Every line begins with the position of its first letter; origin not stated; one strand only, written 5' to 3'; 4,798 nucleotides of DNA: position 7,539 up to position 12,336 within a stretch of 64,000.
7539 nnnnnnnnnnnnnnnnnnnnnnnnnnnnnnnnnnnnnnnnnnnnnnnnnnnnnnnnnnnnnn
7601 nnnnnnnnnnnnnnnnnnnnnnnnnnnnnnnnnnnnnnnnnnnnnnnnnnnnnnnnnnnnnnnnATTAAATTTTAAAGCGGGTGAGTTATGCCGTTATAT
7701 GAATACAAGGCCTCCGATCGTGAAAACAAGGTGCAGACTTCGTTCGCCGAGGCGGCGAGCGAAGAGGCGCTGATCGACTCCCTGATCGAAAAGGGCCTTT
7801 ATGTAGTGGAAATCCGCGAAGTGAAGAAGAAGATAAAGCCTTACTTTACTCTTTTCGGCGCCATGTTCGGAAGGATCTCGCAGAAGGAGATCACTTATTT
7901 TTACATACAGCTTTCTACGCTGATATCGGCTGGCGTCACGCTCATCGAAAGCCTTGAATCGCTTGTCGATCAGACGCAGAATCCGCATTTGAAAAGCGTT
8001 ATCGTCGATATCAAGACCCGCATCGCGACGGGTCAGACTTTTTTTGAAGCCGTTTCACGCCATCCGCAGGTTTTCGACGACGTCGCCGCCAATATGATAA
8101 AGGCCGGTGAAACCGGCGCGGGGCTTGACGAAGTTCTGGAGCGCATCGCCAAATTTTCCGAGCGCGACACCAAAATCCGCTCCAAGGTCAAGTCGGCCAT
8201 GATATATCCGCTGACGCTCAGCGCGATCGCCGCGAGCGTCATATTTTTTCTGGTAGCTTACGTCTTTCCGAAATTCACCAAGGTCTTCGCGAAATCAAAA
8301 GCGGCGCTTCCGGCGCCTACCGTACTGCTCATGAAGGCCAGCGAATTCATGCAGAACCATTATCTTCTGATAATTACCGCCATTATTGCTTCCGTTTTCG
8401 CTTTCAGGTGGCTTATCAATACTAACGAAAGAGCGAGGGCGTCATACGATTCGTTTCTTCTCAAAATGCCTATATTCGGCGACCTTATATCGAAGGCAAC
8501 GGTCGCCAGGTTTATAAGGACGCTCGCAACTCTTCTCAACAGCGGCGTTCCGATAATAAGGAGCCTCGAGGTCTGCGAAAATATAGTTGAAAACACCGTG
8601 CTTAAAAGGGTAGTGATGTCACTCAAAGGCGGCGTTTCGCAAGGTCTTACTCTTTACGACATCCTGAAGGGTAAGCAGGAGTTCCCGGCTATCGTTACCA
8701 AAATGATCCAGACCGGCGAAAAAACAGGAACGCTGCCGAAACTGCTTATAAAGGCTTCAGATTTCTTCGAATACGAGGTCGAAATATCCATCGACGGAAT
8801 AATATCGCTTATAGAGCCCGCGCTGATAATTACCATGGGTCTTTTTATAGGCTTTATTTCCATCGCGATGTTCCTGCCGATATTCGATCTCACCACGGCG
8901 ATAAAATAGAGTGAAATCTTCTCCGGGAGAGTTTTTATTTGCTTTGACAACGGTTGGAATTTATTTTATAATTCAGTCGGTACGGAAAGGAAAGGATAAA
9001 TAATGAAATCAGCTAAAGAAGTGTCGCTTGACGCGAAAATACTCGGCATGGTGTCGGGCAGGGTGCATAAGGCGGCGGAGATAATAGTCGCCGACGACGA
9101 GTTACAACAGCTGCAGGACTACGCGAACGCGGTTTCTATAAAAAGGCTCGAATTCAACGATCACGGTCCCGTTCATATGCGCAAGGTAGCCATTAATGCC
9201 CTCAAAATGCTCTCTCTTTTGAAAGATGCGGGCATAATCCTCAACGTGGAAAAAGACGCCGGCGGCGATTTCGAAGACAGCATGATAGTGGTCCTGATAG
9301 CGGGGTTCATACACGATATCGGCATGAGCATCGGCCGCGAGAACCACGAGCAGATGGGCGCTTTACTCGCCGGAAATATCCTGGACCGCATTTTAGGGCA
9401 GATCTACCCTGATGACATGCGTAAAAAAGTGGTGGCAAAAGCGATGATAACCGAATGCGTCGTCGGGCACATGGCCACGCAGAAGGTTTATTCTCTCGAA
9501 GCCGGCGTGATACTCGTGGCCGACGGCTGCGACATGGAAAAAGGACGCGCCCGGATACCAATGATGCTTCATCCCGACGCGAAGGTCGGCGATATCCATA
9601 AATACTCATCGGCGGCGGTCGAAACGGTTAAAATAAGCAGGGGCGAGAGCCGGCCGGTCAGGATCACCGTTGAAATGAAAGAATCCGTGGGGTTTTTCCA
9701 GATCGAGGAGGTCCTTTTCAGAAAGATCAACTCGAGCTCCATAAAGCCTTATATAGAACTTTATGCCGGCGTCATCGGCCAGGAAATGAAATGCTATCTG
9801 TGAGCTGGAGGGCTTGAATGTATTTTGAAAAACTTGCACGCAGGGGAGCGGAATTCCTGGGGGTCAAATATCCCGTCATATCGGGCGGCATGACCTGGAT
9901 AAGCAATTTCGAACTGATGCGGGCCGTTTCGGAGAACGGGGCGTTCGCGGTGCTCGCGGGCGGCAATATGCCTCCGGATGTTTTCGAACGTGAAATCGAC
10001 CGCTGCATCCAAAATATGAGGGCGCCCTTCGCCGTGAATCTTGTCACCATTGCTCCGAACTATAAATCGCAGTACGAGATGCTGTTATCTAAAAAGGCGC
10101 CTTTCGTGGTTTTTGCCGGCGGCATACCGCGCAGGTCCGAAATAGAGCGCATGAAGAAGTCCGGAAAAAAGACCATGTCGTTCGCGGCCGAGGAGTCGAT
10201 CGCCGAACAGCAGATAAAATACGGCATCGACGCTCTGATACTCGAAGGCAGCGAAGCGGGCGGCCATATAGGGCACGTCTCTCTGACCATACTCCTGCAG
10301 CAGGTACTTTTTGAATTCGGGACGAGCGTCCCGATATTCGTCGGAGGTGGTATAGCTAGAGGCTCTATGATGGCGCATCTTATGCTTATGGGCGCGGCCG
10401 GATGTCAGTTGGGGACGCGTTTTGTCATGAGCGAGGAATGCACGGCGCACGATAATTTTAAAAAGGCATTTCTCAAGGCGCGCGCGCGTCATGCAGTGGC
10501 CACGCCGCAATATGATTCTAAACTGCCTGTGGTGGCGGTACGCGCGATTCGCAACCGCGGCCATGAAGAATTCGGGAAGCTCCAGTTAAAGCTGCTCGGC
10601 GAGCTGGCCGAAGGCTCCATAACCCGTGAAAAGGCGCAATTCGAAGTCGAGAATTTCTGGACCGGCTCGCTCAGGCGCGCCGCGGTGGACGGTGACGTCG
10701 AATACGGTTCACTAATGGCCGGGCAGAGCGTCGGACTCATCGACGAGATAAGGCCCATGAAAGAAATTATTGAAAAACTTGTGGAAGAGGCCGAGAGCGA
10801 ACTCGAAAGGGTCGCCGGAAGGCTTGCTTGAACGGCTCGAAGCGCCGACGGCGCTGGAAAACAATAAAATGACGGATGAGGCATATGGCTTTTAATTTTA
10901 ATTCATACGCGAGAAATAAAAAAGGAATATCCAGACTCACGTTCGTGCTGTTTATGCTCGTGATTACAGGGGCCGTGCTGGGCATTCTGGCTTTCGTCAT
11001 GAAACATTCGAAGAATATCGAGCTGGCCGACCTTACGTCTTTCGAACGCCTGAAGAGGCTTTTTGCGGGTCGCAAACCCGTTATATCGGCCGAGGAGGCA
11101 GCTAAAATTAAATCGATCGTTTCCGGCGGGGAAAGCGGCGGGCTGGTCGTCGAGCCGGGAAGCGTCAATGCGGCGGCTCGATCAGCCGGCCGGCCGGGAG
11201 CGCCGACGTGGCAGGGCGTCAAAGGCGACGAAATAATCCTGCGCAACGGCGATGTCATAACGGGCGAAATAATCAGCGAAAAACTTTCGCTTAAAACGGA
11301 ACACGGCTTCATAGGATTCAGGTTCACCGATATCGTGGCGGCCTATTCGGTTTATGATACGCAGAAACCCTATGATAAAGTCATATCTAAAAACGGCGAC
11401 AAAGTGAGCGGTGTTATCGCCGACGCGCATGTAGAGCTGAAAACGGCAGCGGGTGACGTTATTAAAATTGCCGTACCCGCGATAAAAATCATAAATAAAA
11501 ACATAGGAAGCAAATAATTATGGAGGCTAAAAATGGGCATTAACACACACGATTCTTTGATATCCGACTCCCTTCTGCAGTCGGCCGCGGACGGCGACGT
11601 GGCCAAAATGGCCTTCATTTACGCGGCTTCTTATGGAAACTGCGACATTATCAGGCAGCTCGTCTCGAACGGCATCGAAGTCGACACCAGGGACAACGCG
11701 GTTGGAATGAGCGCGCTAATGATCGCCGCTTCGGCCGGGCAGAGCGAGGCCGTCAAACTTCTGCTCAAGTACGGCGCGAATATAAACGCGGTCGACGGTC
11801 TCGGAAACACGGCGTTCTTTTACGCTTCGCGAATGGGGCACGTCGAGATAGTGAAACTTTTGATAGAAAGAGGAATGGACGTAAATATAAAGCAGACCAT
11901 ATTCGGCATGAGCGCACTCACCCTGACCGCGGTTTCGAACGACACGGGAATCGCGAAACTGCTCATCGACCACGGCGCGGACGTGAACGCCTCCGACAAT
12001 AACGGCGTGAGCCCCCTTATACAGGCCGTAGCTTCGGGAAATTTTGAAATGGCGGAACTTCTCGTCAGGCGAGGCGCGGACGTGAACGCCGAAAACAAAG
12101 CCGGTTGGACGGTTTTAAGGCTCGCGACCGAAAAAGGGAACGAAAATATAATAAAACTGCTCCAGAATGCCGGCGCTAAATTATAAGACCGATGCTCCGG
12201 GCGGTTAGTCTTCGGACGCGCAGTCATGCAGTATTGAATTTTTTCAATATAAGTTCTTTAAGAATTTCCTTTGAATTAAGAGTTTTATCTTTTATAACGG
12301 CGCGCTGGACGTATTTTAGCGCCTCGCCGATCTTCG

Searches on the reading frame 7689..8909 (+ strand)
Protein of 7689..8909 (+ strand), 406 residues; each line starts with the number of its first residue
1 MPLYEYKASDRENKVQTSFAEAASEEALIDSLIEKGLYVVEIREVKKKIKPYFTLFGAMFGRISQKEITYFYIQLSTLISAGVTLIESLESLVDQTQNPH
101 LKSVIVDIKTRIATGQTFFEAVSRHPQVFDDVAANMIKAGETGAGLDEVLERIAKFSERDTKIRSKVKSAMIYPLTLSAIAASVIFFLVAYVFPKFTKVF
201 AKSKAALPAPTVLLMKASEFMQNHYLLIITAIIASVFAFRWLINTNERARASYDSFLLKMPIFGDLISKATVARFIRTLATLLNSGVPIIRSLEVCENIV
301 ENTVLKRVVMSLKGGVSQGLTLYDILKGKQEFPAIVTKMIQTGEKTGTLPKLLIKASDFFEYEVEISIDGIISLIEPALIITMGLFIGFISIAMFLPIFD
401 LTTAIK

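Call 35: search_protein_families(library=pfam, proteins=[window:7689-8909:+], max_evalue=0.001)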
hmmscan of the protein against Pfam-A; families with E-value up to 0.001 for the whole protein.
window:7689-8909:+ (406 aa): 1 family
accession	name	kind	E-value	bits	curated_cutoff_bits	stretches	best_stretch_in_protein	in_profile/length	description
PF00482.28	T2SSF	-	2e-59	199.4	25.2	2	71-194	1-125/125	Type II secretion system (T2SS), protein F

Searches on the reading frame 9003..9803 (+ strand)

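Call 35: search_protein_families(library=pfam, proteins=[window:9003-9803:+], max_evalue=0.001)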
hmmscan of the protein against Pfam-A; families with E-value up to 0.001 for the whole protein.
window:9003-9803:+ (266 aa): 1 family
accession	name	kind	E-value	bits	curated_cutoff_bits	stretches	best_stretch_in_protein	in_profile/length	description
PF01966.28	HD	-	0.00098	19.8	22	0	58-178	4-115/116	HD domain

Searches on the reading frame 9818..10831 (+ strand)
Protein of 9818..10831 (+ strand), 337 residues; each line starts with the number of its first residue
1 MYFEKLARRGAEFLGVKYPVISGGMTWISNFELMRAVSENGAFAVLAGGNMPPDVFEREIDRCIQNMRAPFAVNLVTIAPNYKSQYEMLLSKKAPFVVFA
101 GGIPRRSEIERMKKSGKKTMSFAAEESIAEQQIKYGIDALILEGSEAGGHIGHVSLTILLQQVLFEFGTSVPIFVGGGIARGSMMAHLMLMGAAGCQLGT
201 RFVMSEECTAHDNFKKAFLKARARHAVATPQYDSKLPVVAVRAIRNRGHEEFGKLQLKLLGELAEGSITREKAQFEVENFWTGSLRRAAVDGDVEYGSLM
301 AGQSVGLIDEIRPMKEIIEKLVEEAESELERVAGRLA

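Call 35: search_protein_families(library=pfam, proteins=[window:9818-10831:+], max_evalue=0.001)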
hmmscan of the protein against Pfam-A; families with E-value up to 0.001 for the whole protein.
window:9818-10831:+ (337 aa): 3 families
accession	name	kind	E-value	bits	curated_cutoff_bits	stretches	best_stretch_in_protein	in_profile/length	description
PF03060.21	NMO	-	2.2e-45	155.9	28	2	81-324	101-331/331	Nitronate monooxygenase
PF06140.18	Ifi-6-16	-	0.00064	20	29.1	0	173-205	42-74/84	Interferon-induced 6-16 family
PF01070.24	FMN_dh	-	0.00072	19.1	24.9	0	129-206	232-309/350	FMN-dependent dehydrogenase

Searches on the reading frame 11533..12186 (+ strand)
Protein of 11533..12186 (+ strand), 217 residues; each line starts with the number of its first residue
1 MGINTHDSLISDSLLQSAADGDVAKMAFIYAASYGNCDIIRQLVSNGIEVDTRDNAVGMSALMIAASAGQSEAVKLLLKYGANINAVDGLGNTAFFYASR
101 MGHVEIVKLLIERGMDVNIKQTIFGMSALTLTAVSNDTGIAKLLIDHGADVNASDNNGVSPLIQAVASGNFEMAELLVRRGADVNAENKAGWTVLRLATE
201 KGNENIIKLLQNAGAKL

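Call 35: search_protein_families(library=pfam, proteins=[window:11533-12186:+], max_evalue=0.001)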
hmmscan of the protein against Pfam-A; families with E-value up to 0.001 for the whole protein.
window:11533-12186:+ (217 aa): 8 families
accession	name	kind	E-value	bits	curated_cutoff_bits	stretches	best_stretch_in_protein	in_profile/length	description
PF00023.36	Ank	-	1.7e-43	144.6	21.1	4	58-88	2-32/33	Ankyrin repeat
PF12796.13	Ank_2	-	3.1e-42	143.5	27.3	2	29-120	2-89/90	Ankyrin repeats (3 copies)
PF13637.12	Ank_4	-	5.8e-38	128.5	22.7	3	72-111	11-50/50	Ankyrin repeats (many copies)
PF13606.12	Ank_3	-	2.4e-35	116.5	22.3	3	91-119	2-30/30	Ankyrin repeat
PF13857.12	Ank_5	-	8.9e-28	96.5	27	3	144-198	1-56/56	Ankyrin repeats (many copies)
PF23745.1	ANK_LRRK2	-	1.7e-09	38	27.5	0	162-215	35-88/130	LRRK2 ANK repeat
PF24521.3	Ank_KRIT1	-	3.6e-06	27.2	80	0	61-144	21-104/149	KRIT1 ankyrin-repeats domain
PF18571.6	VWA_3_C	-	0.00029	21.1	25.8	0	197-212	2-17/47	von Willebrand factor type A C-terminal domain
